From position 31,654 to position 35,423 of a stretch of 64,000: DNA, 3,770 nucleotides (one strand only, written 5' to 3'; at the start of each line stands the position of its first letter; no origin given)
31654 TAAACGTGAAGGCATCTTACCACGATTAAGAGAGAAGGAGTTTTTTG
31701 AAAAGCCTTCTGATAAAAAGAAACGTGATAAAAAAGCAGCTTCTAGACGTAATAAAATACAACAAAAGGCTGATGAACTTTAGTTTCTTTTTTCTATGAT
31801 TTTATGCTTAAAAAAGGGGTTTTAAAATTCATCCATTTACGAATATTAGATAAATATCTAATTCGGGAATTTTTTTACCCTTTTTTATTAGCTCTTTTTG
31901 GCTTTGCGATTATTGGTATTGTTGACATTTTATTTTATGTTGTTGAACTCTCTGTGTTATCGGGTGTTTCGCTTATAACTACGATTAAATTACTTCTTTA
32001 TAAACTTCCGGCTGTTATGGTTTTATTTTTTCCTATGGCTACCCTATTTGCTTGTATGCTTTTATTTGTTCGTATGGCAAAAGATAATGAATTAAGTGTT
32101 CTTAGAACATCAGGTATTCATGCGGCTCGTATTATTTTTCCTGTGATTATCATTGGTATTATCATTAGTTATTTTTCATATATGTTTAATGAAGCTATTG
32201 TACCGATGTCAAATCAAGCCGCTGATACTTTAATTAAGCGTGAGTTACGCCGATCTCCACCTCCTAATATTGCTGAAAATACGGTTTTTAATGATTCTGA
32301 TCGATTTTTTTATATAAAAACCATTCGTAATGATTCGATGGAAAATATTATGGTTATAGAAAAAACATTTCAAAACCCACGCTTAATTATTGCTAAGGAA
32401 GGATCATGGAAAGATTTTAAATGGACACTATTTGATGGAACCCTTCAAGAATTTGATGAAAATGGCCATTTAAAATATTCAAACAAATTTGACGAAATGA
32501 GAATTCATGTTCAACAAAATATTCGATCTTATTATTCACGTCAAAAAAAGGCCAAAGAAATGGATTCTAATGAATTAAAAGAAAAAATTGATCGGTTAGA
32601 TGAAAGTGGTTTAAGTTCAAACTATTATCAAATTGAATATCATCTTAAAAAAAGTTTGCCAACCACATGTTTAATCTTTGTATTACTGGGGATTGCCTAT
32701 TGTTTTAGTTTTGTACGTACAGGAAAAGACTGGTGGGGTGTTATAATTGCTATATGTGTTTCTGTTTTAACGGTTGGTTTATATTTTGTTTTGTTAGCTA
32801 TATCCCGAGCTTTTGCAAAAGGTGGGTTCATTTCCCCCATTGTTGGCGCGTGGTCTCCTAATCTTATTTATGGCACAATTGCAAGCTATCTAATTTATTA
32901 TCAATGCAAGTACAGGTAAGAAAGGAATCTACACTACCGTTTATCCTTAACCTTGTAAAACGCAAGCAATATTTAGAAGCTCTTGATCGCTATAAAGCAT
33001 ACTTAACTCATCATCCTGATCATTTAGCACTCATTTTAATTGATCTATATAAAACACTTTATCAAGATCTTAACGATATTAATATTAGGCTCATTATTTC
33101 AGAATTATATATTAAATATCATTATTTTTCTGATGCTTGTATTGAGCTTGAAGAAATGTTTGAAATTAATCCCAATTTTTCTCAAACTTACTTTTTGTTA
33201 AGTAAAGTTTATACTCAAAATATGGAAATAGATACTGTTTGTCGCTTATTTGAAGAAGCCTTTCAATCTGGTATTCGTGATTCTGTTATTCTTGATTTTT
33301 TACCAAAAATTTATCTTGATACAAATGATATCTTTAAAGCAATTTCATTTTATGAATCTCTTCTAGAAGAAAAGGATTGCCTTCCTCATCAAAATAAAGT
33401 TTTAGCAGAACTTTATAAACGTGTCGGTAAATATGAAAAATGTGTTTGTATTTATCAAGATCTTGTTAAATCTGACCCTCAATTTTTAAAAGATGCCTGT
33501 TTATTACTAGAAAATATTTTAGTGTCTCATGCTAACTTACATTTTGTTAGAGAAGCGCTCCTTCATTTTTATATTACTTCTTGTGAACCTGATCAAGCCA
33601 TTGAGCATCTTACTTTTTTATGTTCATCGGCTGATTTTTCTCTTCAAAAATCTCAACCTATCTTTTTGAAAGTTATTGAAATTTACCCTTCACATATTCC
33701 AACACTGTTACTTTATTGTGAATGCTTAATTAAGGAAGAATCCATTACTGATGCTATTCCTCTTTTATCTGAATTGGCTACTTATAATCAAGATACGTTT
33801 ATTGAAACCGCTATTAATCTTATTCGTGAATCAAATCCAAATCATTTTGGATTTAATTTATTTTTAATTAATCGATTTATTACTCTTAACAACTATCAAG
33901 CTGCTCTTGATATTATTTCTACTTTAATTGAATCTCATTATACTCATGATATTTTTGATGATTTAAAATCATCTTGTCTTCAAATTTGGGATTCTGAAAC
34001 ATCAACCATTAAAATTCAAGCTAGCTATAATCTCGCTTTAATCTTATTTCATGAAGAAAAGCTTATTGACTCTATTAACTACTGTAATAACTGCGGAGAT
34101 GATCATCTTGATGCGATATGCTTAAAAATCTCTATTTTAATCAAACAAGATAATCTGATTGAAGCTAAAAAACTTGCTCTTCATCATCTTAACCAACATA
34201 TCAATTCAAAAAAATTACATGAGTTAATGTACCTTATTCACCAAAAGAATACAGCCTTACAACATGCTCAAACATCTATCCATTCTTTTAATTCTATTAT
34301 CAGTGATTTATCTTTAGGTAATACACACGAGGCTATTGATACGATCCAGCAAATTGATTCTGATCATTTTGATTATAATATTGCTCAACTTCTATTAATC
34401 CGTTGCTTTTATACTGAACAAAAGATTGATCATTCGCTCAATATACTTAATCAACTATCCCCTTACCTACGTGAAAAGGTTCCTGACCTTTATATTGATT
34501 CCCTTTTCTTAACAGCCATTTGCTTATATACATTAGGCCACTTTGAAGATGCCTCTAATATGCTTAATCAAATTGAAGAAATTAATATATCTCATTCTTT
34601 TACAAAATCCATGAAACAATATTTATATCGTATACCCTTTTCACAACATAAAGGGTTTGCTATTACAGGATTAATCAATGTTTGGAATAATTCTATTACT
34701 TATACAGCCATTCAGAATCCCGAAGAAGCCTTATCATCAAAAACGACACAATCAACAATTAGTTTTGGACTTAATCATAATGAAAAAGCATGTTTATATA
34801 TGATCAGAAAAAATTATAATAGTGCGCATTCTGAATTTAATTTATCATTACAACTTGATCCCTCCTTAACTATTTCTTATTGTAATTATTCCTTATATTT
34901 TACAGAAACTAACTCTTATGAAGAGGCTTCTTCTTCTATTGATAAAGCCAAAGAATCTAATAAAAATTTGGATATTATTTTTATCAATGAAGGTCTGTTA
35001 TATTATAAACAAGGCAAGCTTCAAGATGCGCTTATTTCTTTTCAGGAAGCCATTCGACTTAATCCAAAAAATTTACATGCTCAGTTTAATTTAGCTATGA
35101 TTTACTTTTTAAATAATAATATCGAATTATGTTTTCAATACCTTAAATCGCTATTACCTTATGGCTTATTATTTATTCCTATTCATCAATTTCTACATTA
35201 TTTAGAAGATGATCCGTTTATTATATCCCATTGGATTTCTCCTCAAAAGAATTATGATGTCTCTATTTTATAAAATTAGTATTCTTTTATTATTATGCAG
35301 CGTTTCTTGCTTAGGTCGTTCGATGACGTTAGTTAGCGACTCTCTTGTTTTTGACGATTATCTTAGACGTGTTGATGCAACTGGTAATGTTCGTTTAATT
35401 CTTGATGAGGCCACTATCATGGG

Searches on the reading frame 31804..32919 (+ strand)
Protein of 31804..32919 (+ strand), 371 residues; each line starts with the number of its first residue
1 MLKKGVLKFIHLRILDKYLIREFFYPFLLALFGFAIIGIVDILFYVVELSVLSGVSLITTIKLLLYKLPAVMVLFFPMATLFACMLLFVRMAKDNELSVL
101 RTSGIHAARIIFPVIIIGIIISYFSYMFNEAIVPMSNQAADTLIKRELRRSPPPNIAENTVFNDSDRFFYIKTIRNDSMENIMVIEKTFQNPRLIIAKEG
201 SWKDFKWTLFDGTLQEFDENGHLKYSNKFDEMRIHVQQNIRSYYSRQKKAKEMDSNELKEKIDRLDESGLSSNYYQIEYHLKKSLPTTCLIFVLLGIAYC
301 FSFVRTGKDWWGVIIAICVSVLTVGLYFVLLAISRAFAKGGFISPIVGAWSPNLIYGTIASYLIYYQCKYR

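Call 30: search_protein_families(library=pfam, proteins=[window:31804-32919:+], max_evalue=0.0001)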
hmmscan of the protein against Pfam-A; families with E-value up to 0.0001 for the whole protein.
window:31804-32919:+ (371 aa): 1 family
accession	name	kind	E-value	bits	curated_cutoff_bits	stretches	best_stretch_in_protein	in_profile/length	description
PF03739.19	LptF_LptG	-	1.4e-78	264.9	27.9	1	17-365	1-352/353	Lipopolysaccharide export system permease LptF/LptG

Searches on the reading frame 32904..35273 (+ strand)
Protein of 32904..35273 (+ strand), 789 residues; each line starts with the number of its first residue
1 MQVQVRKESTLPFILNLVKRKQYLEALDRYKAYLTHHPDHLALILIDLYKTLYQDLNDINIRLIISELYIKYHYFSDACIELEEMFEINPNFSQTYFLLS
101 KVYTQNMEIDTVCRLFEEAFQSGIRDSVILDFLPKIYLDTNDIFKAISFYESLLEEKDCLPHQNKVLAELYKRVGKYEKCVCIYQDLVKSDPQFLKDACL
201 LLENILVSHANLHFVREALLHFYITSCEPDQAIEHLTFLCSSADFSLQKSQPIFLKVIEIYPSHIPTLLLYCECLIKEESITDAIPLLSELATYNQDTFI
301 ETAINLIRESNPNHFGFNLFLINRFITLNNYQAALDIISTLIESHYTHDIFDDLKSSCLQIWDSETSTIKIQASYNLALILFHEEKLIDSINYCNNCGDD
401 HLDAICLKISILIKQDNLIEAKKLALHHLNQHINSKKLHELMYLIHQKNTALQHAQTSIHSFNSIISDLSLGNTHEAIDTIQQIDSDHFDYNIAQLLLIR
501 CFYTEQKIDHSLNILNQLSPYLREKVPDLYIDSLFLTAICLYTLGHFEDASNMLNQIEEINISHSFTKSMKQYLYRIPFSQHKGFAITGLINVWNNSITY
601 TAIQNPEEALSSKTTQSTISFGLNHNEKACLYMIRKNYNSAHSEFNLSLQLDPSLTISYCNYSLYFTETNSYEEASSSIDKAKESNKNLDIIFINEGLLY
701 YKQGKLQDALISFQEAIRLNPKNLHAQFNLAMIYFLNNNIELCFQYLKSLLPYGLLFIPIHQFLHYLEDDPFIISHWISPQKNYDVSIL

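Call 30: search_protein_families(library=pfam, proteins=[window:32904-35273:+], max_evalue=0.0001)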
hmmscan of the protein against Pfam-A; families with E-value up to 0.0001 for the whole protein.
window:32904-35273:+ (789 aa): 13 families
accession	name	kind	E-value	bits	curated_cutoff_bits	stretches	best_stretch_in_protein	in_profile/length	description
PF14559.12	TPR_19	-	6.8e-24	84.4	25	0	701-743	2-44/68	Tetratricopeptide repeat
PF07719.23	TPR_2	-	7.2e-20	69.9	27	1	694-723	5-34/34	Tetratricopeptide repeat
PF00515.34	TPR_1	-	2.9e-12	46.3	27.8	1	693-723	4-34/34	Tetratricopeptide repeat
PF13181.12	TPR_8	-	3e-12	46.1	25.7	0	694-723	5-34/34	Tetratricopeptide repeat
PF13428.12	TPR_14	-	2.3e-10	40.6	23.5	0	698-731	9-42/44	Tetratricopeptide repeat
PF13432.12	TPR_16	-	2e-09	38.2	32.7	1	696-740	3-47/65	Tetratricopeptide repeat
PF13174.12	TPR_6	-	4.1e-09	36.9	26.3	0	697-722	7-32/33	Tetratricopeptide repeat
PF24575.1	TPR_Slam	-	2.5e-08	34.7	35.2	0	690-739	47-96/104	Surface lipoprotein assembly modifier, N-terminal TPR repeats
PF13424.12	TPR_12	-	4.1e-08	33.8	30.1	0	672-719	26-74/77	Tetratricopeptide repeat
PF12895.13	ANAPC3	-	4.5e-08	33.7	27.2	0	496-555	27-80/82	Anaphase-promoting complex, cyclosome, subunit 3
PF13431.12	TPR_17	-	9.3e-08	32.2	24.4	0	713-742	2-31/34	Tetratricopeptide repeat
PF13414.12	TPR_11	-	2.6e-07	30.7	26.8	1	697-737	1-41/42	TPR repeat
PF17874.7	TPR_MalT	-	4.3e-05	23.4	45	0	670-734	61-124/336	MalT-like TPR region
